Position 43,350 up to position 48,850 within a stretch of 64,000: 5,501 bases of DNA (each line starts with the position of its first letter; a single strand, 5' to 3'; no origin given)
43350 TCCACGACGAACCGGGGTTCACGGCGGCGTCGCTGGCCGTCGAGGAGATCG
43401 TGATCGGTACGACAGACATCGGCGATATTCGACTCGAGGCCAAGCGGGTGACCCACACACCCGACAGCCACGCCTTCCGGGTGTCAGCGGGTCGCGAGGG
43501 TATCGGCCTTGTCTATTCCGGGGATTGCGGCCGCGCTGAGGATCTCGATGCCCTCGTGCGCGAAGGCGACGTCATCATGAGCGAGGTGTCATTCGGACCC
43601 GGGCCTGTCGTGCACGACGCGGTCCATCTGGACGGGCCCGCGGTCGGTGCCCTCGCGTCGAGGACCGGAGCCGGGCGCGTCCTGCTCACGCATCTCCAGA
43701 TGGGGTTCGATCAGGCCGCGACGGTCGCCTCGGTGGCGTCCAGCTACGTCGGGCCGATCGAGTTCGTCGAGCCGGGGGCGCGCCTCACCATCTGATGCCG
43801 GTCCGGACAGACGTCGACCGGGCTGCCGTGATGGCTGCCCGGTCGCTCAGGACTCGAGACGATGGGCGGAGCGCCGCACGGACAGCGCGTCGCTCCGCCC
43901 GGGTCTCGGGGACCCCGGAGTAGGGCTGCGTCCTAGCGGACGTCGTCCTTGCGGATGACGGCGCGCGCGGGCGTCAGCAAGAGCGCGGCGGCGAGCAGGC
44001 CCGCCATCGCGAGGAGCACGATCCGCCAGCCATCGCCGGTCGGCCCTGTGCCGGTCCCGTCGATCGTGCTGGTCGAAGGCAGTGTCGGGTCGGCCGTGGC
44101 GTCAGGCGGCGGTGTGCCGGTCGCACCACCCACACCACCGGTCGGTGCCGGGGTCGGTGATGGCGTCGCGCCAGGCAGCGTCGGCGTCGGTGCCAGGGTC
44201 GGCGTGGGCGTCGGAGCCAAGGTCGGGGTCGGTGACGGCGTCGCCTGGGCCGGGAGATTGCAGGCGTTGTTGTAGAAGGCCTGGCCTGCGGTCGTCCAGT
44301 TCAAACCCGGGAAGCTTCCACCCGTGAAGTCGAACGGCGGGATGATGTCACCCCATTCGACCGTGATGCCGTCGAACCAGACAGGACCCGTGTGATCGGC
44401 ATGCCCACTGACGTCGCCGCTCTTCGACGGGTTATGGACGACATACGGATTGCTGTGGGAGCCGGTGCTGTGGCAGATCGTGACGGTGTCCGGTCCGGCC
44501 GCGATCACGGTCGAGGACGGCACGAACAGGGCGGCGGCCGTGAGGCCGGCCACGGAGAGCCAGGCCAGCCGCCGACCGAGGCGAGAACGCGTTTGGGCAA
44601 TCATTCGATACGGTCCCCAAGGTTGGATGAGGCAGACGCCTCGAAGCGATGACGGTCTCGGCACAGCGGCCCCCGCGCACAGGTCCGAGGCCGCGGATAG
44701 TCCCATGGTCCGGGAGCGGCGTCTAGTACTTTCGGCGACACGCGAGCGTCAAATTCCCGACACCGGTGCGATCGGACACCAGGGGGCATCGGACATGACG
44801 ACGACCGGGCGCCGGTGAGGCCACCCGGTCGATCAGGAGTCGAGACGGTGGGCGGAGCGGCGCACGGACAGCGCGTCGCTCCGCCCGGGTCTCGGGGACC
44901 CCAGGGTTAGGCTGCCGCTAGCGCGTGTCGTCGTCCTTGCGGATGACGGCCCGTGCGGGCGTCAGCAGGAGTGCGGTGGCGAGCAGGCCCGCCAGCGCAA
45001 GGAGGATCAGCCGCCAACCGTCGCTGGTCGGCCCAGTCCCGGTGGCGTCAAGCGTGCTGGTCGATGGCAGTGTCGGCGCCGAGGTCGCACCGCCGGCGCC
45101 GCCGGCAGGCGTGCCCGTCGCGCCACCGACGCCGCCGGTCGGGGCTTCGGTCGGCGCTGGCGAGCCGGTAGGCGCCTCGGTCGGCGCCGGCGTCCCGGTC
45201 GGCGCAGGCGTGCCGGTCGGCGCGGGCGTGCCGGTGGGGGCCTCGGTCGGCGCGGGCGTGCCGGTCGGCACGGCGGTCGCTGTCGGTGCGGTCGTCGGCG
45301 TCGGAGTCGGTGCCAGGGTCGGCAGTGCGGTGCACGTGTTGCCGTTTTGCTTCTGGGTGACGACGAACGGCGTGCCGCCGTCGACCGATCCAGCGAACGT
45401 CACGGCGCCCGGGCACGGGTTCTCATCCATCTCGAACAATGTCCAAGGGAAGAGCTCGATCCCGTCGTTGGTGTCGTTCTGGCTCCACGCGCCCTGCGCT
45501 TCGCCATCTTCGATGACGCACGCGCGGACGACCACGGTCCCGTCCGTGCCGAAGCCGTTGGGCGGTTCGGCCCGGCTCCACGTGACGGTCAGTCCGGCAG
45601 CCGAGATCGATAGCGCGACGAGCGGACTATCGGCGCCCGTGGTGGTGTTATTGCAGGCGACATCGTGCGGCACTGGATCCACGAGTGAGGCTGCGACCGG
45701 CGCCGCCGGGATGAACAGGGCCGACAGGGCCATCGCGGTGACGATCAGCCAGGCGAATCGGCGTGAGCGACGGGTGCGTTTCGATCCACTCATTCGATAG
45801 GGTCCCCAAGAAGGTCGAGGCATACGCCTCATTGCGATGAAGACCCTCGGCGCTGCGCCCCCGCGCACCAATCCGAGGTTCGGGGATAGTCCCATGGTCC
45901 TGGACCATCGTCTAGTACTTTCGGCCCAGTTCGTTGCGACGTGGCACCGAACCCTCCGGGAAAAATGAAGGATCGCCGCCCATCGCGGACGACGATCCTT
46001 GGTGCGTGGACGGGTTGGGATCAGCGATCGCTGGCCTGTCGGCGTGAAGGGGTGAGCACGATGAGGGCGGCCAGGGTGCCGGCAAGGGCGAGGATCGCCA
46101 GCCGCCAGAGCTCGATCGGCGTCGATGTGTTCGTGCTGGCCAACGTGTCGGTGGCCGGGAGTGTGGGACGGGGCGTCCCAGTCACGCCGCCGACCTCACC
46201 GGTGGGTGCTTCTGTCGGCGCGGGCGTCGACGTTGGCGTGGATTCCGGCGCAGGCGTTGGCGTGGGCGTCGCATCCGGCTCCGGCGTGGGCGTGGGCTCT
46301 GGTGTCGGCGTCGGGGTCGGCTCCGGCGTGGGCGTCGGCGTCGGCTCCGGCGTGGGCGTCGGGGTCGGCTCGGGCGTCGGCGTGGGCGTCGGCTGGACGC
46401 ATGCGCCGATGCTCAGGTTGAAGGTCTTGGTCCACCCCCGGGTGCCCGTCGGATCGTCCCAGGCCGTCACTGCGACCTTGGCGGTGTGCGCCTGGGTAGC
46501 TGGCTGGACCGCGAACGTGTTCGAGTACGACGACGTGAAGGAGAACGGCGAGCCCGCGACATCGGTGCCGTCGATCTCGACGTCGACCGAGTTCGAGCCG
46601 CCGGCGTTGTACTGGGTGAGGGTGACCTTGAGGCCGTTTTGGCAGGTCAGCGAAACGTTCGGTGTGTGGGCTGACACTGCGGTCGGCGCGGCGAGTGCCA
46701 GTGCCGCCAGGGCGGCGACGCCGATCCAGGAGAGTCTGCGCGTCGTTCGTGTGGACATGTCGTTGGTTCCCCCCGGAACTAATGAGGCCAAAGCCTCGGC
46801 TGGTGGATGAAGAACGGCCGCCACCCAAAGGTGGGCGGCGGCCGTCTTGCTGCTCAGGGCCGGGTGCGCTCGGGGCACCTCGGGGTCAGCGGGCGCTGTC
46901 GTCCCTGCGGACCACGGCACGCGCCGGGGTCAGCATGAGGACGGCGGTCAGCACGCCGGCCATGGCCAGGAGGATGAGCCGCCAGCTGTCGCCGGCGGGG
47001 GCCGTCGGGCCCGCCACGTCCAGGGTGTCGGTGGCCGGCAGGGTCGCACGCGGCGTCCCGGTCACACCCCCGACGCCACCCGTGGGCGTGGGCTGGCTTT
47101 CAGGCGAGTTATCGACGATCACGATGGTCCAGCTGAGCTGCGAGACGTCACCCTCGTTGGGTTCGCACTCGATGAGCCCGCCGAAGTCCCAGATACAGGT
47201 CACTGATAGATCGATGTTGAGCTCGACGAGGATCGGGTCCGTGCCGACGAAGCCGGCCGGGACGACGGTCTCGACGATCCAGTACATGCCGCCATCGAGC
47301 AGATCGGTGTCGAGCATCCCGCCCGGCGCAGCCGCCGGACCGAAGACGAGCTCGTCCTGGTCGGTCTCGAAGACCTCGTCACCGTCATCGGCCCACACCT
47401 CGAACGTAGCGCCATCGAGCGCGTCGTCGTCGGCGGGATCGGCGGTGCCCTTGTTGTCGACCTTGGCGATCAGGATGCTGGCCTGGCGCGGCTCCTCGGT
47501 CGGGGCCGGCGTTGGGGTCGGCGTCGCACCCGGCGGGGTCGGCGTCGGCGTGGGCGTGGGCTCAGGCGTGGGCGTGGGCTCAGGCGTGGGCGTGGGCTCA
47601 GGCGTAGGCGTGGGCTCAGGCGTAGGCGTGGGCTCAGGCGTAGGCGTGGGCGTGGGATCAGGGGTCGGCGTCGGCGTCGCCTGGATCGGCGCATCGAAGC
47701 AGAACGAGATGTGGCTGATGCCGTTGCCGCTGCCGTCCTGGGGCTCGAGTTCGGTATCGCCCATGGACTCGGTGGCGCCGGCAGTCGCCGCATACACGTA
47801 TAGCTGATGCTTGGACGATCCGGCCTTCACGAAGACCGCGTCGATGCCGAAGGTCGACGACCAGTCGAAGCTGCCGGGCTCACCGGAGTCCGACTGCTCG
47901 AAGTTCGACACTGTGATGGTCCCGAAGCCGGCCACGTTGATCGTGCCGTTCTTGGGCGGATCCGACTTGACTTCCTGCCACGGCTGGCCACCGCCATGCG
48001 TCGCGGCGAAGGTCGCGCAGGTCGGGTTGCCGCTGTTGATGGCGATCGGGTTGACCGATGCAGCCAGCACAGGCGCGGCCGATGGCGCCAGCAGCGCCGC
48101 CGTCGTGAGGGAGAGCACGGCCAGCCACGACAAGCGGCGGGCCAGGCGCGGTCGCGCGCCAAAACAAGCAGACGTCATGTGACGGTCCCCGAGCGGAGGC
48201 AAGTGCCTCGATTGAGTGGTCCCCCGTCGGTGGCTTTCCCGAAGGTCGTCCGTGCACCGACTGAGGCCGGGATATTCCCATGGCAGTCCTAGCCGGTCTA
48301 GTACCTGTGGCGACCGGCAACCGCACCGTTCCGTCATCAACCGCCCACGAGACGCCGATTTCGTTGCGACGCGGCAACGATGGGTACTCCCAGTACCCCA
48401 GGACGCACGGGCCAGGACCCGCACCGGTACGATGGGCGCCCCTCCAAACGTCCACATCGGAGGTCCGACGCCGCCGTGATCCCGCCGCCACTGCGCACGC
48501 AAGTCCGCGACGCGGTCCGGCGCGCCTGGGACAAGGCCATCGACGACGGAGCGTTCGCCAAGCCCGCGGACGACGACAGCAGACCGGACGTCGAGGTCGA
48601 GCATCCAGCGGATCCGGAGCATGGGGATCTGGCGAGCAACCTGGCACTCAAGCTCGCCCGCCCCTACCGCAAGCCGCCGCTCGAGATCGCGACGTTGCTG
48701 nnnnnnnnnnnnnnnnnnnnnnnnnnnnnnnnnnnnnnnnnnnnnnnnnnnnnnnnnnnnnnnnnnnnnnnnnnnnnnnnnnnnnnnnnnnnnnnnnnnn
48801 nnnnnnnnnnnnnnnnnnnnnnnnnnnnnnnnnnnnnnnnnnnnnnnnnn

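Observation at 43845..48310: Tandem array of four separately transcribed surface-protein genes with conserved ends and unrelated cores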

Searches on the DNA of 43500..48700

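Call 8: search_rna_families(source=window, start=43500, end=48700, threshold=evalue, max_evalue=1)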
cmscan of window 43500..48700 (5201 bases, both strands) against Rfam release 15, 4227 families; matches with E-value up to 1: 0.
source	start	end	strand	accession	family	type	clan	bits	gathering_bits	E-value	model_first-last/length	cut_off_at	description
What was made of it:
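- On Known RNA families (Rfam 15) for the shared 5' leader and 3' UTR: No match at E<=1 in 43500-48700 (call 8).
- Tried and rejected: Rfam on the region at E<=1: nothing (call 8).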

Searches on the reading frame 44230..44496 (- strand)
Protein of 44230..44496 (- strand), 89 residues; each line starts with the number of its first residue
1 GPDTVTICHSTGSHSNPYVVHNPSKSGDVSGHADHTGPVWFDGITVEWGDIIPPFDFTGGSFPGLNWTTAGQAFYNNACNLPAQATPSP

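Call 43: find_homologous_proteins(query=window:44230-44496:-, max_evalue=0.001)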
Query window:44230-44496:- (89 aa): 11 proteins with E <= 0.001 among 11 candidates.
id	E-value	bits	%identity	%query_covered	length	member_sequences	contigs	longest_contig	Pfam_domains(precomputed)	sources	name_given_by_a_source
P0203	1.1e-36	143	77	87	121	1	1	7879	-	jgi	jgi:hypothetical protein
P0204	6.7e-36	140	70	98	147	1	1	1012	-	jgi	-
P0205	7.8e-33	130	86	74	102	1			-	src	-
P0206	1.0e-29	120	62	100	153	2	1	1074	-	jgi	jgi:hypothetical protein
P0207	3.1e-29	119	65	88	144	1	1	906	-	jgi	jgi:hypothetical protein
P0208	2.1e-27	113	61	94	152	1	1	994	-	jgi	jgi:hypothetical protein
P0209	3.5e-25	106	60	90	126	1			-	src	-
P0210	1.7e-22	97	62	83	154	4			-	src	-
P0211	2.3e-14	71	58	64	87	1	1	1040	-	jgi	-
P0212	3.1e-14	71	53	72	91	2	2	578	-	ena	-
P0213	3.5e-13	67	55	64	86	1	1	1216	-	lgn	-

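Call 47: search_solved_structures(query=A4, max_evalue=10)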
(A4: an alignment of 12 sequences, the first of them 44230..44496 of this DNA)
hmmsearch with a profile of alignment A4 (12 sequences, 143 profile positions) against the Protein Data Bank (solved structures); distinct sequences matched with E-value up to 10: 2.
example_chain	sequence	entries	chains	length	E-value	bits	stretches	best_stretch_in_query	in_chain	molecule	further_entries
4x9k_A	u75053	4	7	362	0.96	12.6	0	42-103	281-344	3-oxoacyl-[acyl-carrier-protein] synthase 3 protein 2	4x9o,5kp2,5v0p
4wzu_A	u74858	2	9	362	0.97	12.6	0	42-103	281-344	3-oxoacyl-[acyl-carrier-protein] synthase 3 protein 2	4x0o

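Call 55: predict_structure(alignment_id=A4)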
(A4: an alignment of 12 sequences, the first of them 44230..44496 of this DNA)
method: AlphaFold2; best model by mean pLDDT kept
length: 89 residues; sequences in the alignment: 12
mean_pLDDT: 61.5   pTM: 0.52
mean pLDDT of the five models: 61.5, 46.5, 43.2, 43.0, 40.4
residues with pLDDT >= 90: 0; 70-90: 31; 50-70: 35; < 50: 23
segments of 3 or more residues with pLDDT < 50: 8-10, 31-36, 77-89
pLDDT, mean of each block of 10 residues (from residue 1): 56 67 64 54 72 79 74 53 34
secondary structure, 60 per line:
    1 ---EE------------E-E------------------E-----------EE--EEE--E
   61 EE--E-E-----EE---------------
elements in order: E55-57 E60-62
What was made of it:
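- Tried and rejected: AF2 of the gene-1 head with 12 sequences: pLDDT 61.5, so it was not used for fold search (call 55).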

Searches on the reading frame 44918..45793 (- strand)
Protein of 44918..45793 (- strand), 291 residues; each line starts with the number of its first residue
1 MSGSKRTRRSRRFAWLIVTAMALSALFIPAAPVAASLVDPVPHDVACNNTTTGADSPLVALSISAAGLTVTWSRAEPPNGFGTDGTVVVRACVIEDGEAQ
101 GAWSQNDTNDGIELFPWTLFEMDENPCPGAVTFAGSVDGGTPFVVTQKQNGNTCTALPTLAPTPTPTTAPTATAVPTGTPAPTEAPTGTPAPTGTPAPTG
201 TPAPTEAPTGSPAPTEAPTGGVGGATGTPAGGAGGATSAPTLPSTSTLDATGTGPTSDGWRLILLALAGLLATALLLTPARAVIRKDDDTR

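Call 6: search_protein_families(library=pfam, proteins=[window:44918-45793:-], max_evalue=1)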
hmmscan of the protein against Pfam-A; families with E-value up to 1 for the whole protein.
window:44918-45793:- (291 aa): 1 family
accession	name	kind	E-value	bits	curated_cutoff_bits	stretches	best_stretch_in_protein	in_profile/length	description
PF17307.7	Smim3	-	0.029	14.4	25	1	258-284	19-46/60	Small integral membrane protein 3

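Call 7: search_protein_families(library=ncbifam, proteins=[window:44918-45793:-], max_evalue=1)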
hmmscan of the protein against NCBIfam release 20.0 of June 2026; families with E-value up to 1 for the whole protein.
window:44918-45793:- (291 aa): 0 families

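Call 27: find_encoding_contigs(protein=window:44918-45793:-, flank=10000, max_places=6)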
Protein window:44918-45793:- (291 aa): 2 contigs read that carry it; 2 places shown.
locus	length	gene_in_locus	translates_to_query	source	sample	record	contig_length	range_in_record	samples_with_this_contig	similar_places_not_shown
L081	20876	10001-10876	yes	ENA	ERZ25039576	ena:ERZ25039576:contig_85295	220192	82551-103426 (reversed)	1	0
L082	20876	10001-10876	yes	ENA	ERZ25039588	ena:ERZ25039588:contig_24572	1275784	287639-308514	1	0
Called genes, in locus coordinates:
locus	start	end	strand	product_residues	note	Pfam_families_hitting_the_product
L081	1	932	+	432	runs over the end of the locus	PF01175:Urocanase, PF17392:Urocanase_C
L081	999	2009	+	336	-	PF07837:FTCD_N, PF02971:FTCD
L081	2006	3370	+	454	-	PF01979:Amidohydro_1, PF07969:Amidohydro_3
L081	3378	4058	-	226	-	PF13483:Lactamase_B_3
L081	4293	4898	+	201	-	-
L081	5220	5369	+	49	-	PF26686:DUF8575 (weak)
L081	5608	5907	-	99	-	PF05746:DALR_1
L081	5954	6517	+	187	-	-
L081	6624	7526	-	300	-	PF03485:Arg_tRNA_synt_N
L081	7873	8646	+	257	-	-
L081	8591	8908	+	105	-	-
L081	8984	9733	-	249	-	-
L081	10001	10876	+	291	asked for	-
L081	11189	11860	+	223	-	-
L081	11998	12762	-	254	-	PF23023:Anti-Pycsar_Apyc1, PF00753:Lactamase_B, PF12706:Lactamase_B_2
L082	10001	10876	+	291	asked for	-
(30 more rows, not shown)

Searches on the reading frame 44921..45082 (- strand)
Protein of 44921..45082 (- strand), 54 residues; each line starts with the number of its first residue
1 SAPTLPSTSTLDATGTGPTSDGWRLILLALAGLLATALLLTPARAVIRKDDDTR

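Call 57: search_protein_families(library=pfam, proteins=[window:44921-45082:-], max_evalue=10)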
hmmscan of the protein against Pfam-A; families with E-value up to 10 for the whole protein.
seq(54 aa): 2 families
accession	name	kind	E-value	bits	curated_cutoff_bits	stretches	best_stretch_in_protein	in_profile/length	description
PF17307.7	Smim3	-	0.002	18.1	25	1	21-47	19-46/60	Small integral membrane protein 3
PF18204.6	PGF-CTERM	-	0.92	10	18.8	1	26-40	6-20/23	PGF-CTERM motif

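Call 58: search_protein_families(library=ncbifam, proteins=[window:44921-45082:-], max_evalue=10)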
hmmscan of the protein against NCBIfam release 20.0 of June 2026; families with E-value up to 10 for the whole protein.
seq(54 aa): 1 family
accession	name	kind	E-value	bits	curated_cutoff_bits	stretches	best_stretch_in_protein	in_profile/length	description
TIGR04126.1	PGF_CTERM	domain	1.1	9.1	24.5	1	26-41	10-25/28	PGF-CTERM sorting domain-containing protein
